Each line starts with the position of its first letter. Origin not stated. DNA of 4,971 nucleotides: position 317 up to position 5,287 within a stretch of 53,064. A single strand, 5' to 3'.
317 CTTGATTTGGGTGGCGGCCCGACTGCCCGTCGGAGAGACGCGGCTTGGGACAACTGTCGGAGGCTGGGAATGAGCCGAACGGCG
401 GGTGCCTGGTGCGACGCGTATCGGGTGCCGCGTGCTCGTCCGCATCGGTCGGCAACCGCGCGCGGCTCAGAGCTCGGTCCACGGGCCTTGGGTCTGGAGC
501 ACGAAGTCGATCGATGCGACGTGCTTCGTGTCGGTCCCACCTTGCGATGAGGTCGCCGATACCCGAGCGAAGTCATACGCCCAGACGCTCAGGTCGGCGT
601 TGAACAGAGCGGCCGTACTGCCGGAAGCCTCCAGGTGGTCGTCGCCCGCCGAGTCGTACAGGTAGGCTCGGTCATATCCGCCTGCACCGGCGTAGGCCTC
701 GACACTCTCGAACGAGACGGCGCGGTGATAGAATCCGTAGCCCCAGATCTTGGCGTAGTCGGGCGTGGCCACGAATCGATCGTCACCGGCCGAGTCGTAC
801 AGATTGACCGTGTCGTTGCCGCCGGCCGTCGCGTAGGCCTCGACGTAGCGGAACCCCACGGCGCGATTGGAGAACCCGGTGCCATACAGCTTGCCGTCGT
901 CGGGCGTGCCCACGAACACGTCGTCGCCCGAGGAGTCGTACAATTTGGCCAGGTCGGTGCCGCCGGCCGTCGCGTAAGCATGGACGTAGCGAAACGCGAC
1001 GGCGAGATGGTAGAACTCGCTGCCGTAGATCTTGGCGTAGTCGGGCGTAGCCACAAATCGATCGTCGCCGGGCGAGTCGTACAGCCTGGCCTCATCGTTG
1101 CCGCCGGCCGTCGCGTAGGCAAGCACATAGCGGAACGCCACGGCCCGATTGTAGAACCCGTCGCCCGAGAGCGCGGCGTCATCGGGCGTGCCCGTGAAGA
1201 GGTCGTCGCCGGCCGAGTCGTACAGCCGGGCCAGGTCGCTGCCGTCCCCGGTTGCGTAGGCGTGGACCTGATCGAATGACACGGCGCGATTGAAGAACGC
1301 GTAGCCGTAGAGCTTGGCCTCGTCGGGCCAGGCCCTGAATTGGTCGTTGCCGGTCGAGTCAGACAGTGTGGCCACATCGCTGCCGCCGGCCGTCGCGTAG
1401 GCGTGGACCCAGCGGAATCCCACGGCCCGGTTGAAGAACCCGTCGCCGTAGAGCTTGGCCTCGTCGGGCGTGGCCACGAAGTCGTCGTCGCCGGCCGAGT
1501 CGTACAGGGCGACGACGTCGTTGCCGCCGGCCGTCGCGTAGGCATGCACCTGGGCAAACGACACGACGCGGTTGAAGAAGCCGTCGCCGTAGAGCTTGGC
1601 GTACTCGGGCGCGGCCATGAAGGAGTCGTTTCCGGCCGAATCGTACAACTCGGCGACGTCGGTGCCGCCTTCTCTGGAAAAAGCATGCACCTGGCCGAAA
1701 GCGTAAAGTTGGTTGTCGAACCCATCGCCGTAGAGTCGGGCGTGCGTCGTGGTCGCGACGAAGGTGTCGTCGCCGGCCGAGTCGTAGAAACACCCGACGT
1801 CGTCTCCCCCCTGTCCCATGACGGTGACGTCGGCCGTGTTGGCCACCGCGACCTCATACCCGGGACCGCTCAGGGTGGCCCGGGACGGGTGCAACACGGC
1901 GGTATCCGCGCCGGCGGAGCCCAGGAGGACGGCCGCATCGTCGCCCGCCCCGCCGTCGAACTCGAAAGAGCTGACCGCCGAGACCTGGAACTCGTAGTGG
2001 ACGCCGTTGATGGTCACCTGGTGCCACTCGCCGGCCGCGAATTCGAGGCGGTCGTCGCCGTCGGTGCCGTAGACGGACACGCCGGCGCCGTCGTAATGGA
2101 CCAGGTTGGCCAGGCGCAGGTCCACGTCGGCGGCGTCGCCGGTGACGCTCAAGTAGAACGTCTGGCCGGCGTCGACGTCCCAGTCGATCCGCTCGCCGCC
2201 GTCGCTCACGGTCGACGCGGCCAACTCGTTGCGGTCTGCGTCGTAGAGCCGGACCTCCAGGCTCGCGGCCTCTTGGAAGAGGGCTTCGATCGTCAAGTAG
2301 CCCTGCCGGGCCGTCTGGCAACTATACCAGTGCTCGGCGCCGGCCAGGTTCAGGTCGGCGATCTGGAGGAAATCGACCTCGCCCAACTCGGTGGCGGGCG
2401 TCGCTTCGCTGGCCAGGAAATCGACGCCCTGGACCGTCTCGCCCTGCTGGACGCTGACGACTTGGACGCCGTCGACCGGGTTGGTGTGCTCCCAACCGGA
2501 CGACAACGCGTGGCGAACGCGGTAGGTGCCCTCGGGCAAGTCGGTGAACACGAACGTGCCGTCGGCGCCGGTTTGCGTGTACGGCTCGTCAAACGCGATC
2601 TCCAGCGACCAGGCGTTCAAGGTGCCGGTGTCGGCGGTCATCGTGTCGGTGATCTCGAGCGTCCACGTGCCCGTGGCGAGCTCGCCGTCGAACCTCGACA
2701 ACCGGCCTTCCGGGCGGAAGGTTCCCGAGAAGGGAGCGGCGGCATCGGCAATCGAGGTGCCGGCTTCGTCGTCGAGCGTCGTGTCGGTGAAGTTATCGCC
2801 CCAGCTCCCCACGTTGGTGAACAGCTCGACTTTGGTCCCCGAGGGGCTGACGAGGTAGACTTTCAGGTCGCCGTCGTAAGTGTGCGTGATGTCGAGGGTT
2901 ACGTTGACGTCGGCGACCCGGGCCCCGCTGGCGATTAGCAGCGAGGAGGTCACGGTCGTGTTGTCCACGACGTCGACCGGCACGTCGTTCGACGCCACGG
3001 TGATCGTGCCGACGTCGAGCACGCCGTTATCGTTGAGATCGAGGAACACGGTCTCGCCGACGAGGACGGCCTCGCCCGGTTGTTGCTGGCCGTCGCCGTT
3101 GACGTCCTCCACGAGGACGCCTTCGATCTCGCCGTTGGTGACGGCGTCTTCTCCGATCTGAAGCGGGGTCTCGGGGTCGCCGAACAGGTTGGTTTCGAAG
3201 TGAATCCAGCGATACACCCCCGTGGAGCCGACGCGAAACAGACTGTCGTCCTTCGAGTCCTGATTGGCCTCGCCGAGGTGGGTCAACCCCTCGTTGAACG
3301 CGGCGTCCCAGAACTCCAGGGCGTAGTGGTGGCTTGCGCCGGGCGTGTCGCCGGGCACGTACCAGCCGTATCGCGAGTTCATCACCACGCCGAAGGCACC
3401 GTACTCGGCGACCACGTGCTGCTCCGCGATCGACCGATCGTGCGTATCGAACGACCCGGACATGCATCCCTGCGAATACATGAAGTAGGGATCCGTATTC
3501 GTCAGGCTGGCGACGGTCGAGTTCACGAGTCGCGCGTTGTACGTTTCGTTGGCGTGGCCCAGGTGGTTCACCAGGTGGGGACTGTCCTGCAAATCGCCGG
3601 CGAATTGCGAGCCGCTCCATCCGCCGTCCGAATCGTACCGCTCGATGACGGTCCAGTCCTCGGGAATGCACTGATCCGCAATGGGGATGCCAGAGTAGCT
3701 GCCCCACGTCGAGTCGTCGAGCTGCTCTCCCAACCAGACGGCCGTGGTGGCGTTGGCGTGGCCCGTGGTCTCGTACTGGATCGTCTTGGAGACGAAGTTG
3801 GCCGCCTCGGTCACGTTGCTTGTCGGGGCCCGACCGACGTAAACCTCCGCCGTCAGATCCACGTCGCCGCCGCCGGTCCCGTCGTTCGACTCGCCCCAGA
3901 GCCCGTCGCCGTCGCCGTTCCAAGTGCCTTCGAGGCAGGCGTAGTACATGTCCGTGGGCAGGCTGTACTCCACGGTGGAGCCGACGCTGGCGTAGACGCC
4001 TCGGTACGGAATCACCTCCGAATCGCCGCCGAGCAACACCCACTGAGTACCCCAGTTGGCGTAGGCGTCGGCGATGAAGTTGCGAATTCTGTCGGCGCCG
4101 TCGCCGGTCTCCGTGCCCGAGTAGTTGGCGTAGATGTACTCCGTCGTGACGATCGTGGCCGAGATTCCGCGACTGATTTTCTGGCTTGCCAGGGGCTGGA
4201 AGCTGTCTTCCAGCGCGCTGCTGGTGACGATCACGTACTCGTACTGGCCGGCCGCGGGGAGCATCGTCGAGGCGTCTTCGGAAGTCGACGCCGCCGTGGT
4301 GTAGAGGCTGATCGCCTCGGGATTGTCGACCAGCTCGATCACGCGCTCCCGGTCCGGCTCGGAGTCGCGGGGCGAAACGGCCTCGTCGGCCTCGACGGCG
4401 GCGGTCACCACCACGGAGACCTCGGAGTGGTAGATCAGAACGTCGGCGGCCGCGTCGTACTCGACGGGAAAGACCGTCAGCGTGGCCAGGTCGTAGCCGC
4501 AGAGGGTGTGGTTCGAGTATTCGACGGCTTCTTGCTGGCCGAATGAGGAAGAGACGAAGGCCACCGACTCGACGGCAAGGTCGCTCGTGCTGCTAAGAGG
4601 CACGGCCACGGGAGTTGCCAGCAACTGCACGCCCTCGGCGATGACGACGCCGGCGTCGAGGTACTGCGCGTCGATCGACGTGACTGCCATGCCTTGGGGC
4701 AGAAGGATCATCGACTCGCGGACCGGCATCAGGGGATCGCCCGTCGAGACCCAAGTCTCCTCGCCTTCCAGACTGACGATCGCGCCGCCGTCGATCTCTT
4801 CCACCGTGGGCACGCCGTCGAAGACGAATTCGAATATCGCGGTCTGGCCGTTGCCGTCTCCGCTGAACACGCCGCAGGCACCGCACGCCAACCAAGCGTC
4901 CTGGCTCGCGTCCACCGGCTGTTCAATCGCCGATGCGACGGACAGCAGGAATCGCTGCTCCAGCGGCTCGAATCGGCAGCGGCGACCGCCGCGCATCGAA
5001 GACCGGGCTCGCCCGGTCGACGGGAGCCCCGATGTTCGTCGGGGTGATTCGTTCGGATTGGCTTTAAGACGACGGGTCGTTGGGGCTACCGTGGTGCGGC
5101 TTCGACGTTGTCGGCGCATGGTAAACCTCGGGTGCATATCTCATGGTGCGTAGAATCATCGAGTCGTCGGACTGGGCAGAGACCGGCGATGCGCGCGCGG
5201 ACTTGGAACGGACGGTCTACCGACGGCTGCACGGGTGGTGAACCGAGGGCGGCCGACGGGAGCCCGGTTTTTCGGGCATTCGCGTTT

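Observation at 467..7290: Shared C-terminal module built from 47/48-aa acidic repeats, a candidate new anchoring or secretion domain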

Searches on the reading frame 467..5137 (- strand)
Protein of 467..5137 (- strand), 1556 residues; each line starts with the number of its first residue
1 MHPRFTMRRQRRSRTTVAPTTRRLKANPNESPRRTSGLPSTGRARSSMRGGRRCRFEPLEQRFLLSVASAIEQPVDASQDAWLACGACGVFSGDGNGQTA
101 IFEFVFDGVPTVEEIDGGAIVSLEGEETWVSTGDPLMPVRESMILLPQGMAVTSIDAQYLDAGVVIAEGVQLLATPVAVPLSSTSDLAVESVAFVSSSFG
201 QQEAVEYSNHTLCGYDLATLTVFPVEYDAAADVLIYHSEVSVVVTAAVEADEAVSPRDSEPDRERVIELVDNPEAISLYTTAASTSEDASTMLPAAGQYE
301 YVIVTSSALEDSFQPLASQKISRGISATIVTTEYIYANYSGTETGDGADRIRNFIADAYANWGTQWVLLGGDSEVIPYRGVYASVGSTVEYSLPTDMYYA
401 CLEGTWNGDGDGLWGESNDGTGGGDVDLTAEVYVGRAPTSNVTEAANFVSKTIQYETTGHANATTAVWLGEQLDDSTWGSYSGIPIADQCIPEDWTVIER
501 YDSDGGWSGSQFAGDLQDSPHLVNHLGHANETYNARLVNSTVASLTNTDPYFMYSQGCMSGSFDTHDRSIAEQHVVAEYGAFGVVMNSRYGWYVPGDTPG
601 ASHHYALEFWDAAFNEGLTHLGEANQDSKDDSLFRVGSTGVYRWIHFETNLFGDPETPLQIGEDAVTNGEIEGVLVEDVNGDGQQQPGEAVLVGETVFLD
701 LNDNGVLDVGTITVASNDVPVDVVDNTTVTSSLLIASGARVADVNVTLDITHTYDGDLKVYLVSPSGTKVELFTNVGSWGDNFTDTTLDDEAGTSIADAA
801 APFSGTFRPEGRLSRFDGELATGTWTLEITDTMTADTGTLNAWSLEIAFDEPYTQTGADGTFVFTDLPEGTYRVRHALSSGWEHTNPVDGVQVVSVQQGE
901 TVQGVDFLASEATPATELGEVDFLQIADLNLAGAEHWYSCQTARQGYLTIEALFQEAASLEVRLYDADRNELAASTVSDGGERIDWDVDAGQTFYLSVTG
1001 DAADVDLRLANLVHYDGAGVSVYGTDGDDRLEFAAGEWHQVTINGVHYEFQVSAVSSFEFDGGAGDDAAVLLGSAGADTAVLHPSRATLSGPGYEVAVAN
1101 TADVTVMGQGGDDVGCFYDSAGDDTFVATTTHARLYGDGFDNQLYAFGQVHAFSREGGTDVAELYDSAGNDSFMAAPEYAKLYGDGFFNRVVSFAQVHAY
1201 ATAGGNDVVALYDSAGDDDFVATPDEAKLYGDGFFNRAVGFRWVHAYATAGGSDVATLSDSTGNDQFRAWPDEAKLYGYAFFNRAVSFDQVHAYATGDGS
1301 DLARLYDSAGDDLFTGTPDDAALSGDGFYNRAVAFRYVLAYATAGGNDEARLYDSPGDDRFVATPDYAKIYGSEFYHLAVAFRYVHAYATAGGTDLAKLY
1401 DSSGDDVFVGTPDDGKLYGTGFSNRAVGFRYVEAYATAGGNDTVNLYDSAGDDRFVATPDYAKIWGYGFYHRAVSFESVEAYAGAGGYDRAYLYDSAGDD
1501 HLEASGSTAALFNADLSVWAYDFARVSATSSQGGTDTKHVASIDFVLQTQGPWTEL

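Call 5: search_protein_families(library=pfam, proteins=[window:467-5137:-], max_evalue=1)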
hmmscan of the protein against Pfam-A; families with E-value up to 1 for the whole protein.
window:467-5137:- (1556 aa): 7 families
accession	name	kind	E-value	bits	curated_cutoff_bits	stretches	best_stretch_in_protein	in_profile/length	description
PF01364.23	Peptidase_C25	-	1.5e-53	182.9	23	1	301-659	1-374/374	Peptidase family C25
PF01483.27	P_proprotein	-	3.2e-19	69.2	21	1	742-846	2-85/86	Proprotein convertase P-domain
PF17210.9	SdrD_B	-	0.00069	20.2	29.7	1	854-890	42-78/112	SdrD B-like domain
PF13620.12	CarboxypepD_reg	-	0.01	16.6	32.3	1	853-881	31-59/82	Carboxypeptidase regulatory-like domain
PF09430.16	EMC7_beta-sandw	-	0.057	14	26.6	1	854-875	23-44/122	ER membrane protein complex subunit 7, beta-sandwich domain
PF22058.2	X25_BaPul_like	-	0.058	13.9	27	0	853-902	27-76/87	Pullulanase X25 domain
PF21668.3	RPOC_hybrid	-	0.37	11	27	1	107-176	15-78/102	DNA-directed RNA polymerase subunit beta', hybrid domain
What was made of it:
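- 3161..4237 (-): Peptidase_C25 domain of A (aa 301-659). call 5, E = 1.5e-53
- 2600..2914 (-): Proprotein-convertase P-domain of A (aa 742-846). call 5, E = 3.2e-19
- On Peptidase family C25 (ORF A passenger): E = 1.5e-53, profile positions 1-374 of 374 (call 5).
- Checked: ORF A spans 467-5137 on the minus strand (1556 aa) and contains Peptidase_C25 (E = 1.5e-53) and a P-domain (call 5).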

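Call 6: search_protein_families(library=ncbifam, proteins=[window:467-5137:-], max_evalue=1)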
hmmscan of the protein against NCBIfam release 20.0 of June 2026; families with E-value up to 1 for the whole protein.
window:467-5137:- (1556 aa): 3 families
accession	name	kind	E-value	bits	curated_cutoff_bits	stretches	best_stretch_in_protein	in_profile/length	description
NF033707.1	T9SS_sortase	equivalog_domain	9e-17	60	420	2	289-460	357-524/1095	type IX secretion system sortase PorU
NF052324.1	PorU_rel_Nterm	equivalog_domain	2.6e-05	22.6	450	1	521-656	625-762/879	putative type IX secretion system sortase PorU2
NF012209.1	LEPR-8K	domain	0.049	13.3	17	1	55-66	2-13/24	LEPR-XLL domain-containing protein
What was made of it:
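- On T9SS C-terminal domain (TIGR04183 and relatives): The only T9SS-related hit is the C25 catalytic domain of A to PorU, at 60 bits against a cut-off of 420 (call 6).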

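Call 57: find_encoding_contigs(protein=window:467-5137:-, flank=10000, max_places=4)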
Protein window:467-5137:- (1556 aa): no gene with exactly this product is on record in the collection.
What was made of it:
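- Tried and rejected: find_encoding_contigs for ORF A found nothing on record, so the source contig and sample stay unknown (call 57).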

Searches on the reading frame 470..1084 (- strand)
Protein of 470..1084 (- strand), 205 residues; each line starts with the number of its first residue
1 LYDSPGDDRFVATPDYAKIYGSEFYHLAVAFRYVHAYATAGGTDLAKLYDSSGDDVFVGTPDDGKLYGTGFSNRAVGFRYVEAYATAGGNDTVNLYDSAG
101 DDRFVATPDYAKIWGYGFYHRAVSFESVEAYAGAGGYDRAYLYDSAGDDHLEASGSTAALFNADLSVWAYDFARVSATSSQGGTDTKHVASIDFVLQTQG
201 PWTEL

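Call 58: predict_structure(alignment_id=A4)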
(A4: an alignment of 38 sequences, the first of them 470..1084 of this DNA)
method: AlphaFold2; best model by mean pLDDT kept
length: 205 residues; sequences in the alignment: 38
mean_pLDDT: 98.0   pTM: 0.93
mean pLDDT of the five models: 98.0, 97.9, 97.9, 97.6, 97.4
residues with pLDDT >= 90: 203; 70-90: 2; 50-70: 0; < 50: 0
segments of 3 or more residues with pLDDT < 50: none
pLDDT, mean of each block of 10 residues (from residue 1): 97 99 96 98 97 99 98 98 98 99 98 98 99 98 98 99 98 99 97 98 95
secondary structure, 60 per line:
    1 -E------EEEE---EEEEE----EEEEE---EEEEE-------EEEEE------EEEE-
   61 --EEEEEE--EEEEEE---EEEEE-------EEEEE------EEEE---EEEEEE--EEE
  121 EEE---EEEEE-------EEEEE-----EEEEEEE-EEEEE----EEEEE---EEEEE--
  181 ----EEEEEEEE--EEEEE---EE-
elements in order: E9-12 E16-20 E25-29 E33-37 E45-49 E56-59 E63-68 E71-76 E80-84 E92-96 E103-106 E110-115 E118-123 E127-131 E139-143 E149-155 E157-161 E166-170 E174-178 E185-192 E195-199

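Call 60: fold_search(model_id=the predicted structure, library=pdb)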
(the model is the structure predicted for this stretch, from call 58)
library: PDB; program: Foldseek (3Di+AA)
matches with E <= 10: 420; with E <= 0.001: 0
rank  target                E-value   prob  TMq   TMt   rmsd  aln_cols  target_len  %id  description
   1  9euw                  9.1e-02  0.23  0.28  0.03  10.4       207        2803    8  Lymphostatin, conformation 2 (composite structure) (released 2025-04-09)
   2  7x3h                  1.1e-01  0.05  0.11  0.09  16.0       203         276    9  The structure of Clostridium botulinum ParM in the apo conformation (released 2023-03-08)
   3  7rah_E                1.3e-01  0.16  0.28  0.18  15.8       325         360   13  Adenylate cyclase toxin RTX domain fragment bound to M1H5 Fab and M2B10 Fab (released 2021-09-15)
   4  1smp_A                2.3e-01  0.28  0.32  0.17   8.3       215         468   12  CRYSTAL STRUCTURE OF A COMPLEX BETWEEN SERRATIA MARCESCENS METALLO-PROTEASE AND AN INHIBITOR FROM ERWINIA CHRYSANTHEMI (released 1996-04-03)
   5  1srp                  2.3e-01  0.28  0.30  0.15   8.8       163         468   13  STRUCTURAL ANALYSIS OF SERRATIA PROTEASE (released 1995-02-14)
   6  8d3l_B                2.4e-01  0.25  0.15  0.10   4.7        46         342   15  Type I-C Cas4-Cas1-Cas2 complex bound to a PAM/PAM prespacer (released 2022-11-02)
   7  9euv                  2.4e-01  0.11  0.23  0.03  12.2       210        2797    8  Lymphostatin, conformation 1 (composite structure) (released 2025-04-09)
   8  9qb8                  3.3e-01  0.06  0.20  0.03  12.1       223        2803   10  Lymphostatin - Conformation II - pH 8 Hepes (released 2025-07-16)
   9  8d3l_A                3.7e-01  0.21  0.15  0.10   4.8        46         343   15  Type I-C Cas4-Cas1-Cas2 complex bound to a PAM/PAM prespacer (released 2022-11-02)
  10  3lm2_B                3.9e-01  0.08  0.18  0.17  11.7       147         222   11  Crystal structure of Putative kinase. (17743352) from AGROBACTERIUM TUMEFACIENS str. C58 (Dupont) at 1.70 A resolution (released 2010-02-23)
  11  1kap_P                4.6e-01  0.09  0.25  0.14  11.9       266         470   12  THREE-DIMENSIONAL STRUCTURE OF THE ALKALINE PROTEASE OF PSEUDOMONAS AERUGINOSA: A TWO-DOMAIN PROTEIN WITH A CALCIUM BI (released 1995-10-15)
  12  8d3p_B                5.5e-01  0.16  0.15  0.10   4.7        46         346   15  Type I-C Cas4-Cas1-Cas2 complex bound to half-site integration intermediate (HSI) (released 2022-11-02)
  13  4ygu_A                6.5e-01  0.05  0.20  0.22  10.6       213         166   12  Crystal structure of a putative adhesin (BACEGG_01763) from Bacteroides eggerthii DSM 20697 at 2.20 A resolution (released 2015-03-11)
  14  2i8a_F                6.5e-01  0.02  0.09  0.08  11.2        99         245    9  Salmonella typhimurium liganded by phosphate ion at 1.64A resolution (released 2007-09-04)
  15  3hda_P                7.3e-01  0.16  0.30  0.18   8.6       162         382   17  PrtC methionine mutants: M226A_DESY (released 2009-06-30)
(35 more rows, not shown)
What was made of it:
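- On RTX / HemolysinCabind (PF00353): The 205-aa model's best hit is E = 0.09, with TM <= 0.33 (query-normalised) and rmsd 7-8 Å to the closest RTX domains (call 60).
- Closest known: RTX. Different: TM <= 0.33 on a compact sub-model (call 60).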

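Call 76: search_solved_structures(query=A4, max_evalue=10, show_alignments=2)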
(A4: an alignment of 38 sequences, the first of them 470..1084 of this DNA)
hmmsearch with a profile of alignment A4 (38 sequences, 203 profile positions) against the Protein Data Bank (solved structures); distinct sequences matched with E-value up to 10: 5.
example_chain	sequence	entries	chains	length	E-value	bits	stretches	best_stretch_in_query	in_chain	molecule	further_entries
8zdr_C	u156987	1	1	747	0.84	12.3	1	17-53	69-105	a protein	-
8w2z_A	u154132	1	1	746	0.84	12.3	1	17-53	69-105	HNH nuclease domain-containing protein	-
8zq9_B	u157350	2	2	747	0.84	12.3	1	17-53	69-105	a protein | HNH nuclease domain-containing protein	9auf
8w2s_A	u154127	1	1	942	1.1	11.9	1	17-53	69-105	HNH nuclease domain-containing protein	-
9k32_A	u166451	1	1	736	1.9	11.2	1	111-197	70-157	HNH nuclease domain-containing protein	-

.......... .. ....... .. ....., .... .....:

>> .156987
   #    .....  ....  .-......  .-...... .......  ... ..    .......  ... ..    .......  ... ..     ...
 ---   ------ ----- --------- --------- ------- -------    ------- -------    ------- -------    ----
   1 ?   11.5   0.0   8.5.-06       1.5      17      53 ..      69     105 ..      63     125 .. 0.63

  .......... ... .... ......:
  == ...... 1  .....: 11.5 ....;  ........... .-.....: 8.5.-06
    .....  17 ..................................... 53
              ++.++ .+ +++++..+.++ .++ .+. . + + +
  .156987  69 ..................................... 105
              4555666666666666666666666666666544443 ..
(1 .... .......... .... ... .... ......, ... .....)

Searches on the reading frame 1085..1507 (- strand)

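Call 38: search_protein_families(library=pfam, proteins=[window:1085-1507:-], max_evalue=10)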
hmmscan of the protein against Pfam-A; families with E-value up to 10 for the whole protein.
window:1085-1507:- (141 aa): 1 family
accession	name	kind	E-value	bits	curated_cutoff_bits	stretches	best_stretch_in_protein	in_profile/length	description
PF11033.13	ComJ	-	0.25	11.5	25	1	48-84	11-47/122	Competence protein J (ComJ)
